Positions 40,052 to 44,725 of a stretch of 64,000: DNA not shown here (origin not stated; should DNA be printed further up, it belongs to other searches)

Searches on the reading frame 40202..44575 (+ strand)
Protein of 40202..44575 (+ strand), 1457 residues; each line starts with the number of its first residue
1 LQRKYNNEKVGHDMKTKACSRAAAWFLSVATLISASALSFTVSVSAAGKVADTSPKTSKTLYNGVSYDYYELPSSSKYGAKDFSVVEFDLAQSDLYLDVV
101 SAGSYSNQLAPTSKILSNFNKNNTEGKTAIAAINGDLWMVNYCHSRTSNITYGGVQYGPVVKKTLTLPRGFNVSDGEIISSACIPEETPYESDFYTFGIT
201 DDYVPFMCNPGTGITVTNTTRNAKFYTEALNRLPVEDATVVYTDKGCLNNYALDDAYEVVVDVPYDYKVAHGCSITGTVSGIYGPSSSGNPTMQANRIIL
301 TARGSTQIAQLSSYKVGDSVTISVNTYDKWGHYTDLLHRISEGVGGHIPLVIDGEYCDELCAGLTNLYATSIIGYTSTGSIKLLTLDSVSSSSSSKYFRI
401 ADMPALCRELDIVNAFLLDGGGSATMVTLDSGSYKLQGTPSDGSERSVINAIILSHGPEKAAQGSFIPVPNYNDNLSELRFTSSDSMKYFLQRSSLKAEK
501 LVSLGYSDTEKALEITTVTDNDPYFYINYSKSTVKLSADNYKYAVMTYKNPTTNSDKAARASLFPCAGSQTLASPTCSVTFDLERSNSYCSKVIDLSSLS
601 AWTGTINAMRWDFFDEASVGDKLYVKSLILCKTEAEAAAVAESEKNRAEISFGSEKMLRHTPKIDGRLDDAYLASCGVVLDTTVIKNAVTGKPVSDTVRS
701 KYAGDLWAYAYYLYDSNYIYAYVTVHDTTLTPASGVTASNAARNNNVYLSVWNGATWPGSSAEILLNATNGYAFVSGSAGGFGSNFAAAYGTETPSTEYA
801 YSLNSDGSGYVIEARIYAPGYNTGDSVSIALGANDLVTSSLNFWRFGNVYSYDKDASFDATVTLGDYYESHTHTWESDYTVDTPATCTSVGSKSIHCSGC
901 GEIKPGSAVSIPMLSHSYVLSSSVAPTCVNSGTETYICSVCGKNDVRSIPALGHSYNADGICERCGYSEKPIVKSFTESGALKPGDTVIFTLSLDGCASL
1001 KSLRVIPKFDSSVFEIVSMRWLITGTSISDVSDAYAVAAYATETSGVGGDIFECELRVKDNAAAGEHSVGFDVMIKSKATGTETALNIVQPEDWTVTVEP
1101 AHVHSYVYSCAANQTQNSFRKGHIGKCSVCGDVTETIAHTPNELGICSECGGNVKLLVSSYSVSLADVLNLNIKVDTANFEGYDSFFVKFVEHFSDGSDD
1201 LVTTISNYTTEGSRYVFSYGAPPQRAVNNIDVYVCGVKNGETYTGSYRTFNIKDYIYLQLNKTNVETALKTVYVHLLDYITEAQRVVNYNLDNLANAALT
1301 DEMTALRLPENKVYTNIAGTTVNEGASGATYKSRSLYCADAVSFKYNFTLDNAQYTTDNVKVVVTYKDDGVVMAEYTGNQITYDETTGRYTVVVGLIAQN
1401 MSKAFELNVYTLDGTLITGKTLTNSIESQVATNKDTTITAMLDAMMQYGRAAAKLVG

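Call 10: search_protein_families(library=padloc, proteins=[window:40202-44575:+], max_evalue=0.001)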
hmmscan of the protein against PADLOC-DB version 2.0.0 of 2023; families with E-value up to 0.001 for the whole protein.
window:40202-44575:+ (1457 aa): 0 families

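Call 11: search_protein_families(library=pfam, proteins=[window:40202-44575:+], max_evalue=0.001)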
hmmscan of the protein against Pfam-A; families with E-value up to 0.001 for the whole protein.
window:40202-44575:+ (1457 aa): 1 family
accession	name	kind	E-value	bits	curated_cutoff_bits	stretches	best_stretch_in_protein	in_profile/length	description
PF09992.14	NAGPA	-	1.5e-17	64.8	25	1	291-454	22-168/169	Phosphodiester glycosidase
